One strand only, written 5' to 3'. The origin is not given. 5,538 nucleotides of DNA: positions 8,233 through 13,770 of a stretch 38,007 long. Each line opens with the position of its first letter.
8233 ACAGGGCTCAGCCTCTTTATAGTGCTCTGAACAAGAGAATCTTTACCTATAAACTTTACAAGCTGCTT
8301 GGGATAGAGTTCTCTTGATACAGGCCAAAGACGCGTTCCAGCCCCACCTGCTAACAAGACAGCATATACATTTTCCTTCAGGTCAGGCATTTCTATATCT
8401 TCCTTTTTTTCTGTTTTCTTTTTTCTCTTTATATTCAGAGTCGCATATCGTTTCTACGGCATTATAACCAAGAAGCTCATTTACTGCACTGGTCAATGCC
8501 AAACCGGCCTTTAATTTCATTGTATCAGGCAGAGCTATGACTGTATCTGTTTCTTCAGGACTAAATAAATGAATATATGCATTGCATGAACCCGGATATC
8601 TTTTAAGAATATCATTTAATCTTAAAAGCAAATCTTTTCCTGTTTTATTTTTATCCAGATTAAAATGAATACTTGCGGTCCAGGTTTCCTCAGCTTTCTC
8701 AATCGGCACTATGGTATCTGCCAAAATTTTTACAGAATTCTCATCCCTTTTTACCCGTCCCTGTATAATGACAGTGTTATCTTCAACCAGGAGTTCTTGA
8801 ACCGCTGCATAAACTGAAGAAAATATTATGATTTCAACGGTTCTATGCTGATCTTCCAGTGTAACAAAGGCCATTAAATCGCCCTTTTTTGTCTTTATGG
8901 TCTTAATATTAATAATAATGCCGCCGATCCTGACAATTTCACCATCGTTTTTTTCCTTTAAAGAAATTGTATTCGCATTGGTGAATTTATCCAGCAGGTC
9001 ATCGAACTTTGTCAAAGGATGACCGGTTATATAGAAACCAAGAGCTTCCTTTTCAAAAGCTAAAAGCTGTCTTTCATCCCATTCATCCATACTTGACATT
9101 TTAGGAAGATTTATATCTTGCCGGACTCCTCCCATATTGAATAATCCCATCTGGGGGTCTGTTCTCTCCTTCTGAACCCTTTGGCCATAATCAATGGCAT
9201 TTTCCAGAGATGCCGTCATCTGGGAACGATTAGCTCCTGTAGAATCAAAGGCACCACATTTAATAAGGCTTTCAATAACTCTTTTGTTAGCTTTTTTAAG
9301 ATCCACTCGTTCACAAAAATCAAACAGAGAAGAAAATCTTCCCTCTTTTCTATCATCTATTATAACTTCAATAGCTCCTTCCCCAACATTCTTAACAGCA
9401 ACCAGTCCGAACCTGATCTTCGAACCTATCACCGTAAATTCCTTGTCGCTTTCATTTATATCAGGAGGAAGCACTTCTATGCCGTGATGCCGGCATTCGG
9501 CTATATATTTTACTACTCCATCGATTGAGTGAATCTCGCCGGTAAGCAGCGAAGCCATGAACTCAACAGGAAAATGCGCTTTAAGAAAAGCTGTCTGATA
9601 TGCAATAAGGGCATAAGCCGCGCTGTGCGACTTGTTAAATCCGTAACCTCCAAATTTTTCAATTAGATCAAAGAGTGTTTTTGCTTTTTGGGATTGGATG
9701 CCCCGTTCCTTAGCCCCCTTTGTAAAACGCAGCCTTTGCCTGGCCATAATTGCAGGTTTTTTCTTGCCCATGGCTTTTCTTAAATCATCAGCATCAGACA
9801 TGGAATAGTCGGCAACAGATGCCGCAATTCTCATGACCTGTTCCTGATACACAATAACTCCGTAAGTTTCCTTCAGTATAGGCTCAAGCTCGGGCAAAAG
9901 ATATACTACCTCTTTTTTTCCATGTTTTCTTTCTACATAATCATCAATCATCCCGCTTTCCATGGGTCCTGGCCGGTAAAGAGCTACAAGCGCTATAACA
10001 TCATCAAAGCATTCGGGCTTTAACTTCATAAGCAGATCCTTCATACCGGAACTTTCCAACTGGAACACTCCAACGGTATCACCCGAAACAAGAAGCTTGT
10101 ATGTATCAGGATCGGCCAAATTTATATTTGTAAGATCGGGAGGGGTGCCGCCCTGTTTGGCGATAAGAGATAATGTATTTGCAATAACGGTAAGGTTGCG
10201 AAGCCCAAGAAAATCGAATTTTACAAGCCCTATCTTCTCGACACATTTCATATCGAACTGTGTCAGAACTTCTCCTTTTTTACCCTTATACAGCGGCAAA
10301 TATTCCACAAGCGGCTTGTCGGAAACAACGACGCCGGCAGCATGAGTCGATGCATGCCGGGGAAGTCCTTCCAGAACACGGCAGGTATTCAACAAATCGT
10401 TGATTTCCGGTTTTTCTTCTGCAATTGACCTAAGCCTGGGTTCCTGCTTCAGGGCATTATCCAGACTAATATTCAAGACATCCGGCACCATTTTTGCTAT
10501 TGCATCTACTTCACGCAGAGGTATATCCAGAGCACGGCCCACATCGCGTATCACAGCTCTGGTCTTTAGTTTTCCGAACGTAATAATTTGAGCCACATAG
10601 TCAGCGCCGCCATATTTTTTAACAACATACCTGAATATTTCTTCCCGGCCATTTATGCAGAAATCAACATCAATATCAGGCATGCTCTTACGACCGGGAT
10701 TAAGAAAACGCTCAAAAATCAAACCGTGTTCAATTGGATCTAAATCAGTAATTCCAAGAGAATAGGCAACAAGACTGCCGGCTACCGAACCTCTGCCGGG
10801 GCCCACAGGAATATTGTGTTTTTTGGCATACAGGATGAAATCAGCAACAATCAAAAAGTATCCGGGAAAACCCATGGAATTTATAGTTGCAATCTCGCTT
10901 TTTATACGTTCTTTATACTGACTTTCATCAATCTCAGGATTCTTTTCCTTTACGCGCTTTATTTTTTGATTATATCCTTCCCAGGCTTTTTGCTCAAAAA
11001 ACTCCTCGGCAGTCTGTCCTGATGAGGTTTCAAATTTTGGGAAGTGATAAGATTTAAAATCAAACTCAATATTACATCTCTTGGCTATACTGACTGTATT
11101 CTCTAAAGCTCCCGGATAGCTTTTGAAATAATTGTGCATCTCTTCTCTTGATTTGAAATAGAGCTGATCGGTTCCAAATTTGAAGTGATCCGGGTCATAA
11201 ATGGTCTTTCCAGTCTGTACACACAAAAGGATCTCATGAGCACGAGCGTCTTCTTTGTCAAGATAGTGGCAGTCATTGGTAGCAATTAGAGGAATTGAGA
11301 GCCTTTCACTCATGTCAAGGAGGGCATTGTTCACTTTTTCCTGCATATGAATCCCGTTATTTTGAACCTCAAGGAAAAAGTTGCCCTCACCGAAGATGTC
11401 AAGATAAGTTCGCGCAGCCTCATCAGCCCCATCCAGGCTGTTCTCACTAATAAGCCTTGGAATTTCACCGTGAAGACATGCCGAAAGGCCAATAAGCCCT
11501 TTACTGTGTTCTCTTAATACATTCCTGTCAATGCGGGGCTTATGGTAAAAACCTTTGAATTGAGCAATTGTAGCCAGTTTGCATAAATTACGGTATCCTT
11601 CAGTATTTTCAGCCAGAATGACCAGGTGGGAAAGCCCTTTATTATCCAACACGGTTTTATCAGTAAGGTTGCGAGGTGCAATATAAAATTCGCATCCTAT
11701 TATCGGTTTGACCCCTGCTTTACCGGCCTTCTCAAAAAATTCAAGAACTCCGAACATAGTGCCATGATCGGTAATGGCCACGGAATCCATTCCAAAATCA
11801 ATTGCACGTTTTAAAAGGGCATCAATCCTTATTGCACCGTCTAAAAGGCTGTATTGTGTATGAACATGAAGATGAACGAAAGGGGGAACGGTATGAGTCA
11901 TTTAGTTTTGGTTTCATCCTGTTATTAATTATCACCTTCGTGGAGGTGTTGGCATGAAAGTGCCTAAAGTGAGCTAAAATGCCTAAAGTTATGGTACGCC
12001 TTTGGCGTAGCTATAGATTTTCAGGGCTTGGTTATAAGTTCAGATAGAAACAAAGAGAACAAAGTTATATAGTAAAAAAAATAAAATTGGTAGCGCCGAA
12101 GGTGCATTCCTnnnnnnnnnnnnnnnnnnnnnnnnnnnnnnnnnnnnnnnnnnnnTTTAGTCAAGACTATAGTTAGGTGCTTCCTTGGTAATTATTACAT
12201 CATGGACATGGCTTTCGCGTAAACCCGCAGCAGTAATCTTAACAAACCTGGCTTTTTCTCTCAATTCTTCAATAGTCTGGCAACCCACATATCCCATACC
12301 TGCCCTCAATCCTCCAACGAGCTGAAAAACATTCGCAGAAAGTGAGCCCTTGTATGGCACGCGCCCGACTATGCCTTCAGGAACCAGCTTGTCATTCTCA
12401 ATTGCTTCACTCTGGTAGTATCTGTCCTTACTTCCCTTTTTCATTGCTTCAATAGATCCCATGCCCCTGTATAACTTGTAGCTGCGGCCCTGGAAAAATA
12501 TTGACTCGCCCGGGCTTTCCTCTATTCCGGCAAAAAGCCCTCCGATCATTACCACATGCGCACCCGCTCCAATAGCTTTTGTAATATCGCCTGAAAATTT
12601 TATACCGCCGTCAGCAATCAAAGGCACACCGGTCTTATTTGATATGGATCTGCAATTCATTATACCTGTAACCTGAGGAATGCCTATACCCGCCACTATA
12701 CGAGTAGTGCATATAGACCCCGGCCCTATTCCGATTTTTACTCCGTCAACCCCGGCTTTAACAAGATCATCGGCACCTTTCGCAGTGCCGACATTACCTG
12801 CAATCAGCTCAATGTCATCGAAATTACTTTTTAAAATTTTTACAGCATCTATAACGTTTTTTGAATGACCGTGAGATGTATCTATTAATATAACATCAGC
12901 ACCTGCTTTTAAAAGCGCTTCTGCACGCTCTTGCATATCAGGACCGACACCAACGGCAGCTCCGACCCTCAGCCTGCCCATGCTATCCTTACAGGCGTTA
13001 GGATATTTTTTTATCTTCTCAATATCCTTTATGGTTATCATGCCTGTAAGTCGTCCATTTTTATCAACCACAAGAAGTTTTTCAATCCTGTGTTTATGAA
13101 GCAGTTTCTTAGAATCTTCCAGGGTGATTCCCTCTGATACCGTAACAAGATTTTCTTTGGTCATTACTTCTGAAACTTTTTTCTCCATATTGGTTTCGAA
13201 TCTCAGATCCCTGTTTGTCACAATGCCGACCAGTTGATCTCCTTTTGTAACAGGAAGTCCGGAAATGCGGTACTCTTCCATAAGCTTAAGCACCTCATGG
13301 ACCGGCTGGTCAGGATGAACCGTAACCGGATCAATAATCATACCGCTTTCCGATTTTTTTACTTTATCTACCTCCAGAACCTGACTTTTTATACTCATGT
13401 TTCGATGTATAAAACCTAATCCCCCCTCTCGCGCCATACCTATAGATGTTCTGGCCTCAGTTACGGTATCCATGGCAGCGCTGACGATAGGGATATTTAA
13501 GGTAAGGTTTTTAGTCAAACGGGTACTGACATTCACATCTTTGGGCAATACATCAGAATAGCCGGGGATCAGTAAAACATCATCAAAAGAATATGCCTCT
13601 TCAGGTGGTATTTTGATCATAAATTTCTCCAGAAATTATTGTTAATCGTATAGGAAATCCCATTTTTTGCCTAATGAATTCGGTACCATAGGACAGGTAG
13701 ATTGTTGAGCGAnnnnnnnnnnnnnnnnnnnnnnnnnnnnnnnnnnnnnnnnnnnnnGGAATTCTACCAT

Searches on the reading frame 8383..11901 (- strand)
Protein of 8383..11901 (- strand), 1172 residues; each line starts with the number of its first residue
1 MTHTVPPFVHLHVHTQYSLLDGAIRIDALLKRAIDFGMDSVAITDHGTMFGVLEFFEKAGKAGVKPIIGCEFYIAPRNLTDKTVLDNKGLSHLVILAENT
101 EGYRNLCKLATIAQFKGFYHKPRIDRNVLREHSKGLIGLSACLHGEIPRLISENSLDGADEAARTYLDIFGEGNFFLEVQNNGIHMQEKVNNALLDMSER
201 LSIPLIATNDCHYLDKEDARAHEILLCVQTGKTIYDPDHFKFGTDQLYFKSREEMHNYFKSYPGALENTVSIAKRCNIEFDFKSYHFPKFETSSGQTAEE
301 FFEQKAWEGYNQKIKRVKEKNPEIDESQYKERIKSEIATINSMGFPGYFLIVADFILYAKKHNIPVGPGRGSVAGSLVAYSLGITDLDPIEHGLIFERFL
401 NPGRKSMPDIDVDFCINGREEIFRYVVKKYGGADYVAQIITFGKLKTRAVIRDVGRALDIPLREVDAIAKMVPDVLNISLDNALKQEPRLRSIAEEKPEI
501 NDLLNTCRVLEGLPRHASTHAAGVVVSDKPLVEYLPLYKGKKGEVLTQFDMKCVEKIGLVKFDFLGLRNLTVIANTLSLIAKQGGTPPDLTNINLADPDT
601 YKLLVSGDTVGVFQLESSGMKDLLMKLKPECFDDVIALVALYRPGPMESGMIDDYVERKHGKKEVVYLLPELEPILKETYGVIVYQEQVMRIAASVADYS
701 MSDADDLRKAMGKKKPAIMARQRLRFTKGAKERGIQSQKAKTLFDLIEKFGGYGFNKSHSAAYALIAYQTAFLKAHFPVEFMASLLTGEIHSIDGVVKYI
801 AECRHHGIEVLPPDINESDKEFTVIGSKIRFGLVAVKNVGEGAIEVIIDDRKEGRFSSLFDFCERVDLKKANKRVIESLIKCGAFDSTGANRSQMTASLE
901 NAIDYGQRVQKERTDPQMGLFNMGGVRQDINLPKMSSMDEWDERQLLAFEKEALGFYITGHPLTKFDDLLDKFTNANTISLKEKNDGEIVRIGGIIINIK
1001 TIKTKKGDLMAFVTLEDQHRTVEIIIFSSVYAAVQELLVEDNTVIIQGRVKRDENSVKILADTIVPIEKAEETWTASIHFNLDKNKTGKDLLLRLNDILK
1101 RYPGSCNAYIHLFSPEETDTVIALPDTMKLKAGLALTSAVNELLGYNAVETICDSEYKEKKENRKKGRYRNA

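Call 37: search_protein_families(library=pfam, proteins=[window:8383-11901:-], max_evalue=0.001)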
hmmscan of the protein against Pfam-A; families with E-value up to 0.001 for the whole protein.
window:8383-11901:- (1172 aa): 5 families
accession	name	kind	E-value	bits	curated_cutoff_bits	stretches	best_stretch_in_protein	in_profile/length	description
PF07733.18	DNA_pol3_alpha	-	5.1e-100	334.8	23.9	1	302-566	3-260/260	Bacterial DNA polymerase III alpha NTPase domain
PF17657.6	DNA_pol3_finger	-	3.5e-65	218.8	22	1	569-734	1-166/166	Bacterial DNA polymerase III alpha subunit finger domain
PF02811.25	PHP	-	2.1e-56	191.2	26.4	1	10-181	1-163/164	PHP domain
PF14579.12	HHH_6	-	1.2e-33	115.6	25.6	1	807-895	1-90/90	Helix-hairpin-helix motif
PF01336.31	tRNA_anti-codon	-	2.3e-09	37.5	27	1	990-1066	1-74/75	OB-fold nucleic acid binding domain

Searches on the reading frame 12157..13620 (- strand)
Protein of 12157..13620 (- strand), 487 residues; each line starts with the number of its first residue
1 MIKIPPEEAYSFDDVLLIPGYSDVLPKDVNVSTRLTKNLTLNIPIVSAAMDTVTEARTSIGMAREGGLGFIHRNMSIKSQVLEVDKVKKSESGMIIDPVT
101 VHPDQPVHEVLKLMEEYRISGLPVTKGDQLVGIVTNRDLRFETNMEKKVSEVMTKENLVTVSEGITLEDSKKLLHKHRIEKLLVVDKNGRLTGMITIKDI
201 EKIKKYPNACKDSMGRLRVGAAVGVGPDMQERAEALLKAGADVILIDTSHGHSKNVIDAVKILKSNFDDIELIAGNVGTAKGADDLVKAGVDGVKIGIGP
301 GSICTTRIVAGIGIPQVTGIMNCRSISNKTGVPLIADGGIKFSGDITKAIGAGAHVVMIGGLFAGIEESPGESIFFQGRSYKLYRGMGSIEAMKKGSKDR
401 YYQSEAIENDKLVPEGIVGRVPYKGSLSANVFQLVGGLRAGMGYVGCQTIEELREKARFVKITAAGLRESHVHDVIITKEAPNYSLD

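Call 37: search_protein_families(library=pfam, proteins=[window:12157-13620:-], max_evalue=0.001)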
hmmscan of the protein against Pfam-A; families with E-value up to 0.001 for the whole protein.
window:12157-13620:- (487 aa): 4 families
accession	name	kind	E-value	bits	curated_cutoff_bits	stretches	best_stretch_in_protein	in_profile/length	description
PF00478.31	IMPDH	-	7.3e-162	538.6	25.6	1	9-473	1-345/345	IMP dehydrogenase / GMP reductase domain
PF00571.33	CBS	-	3.9e-27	94.8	24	2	94-140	5-52/57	CBS domain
PF03060.21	NMO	-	1.1e-05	25.4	28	0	274-374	140-236/331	Nitronate monooxygenase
PF01729.25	QRPTase_C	-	0.00028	21.1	23.1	0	191-297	49-155/169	Quinolinate phosphoribosyl transferase, C-terminal domain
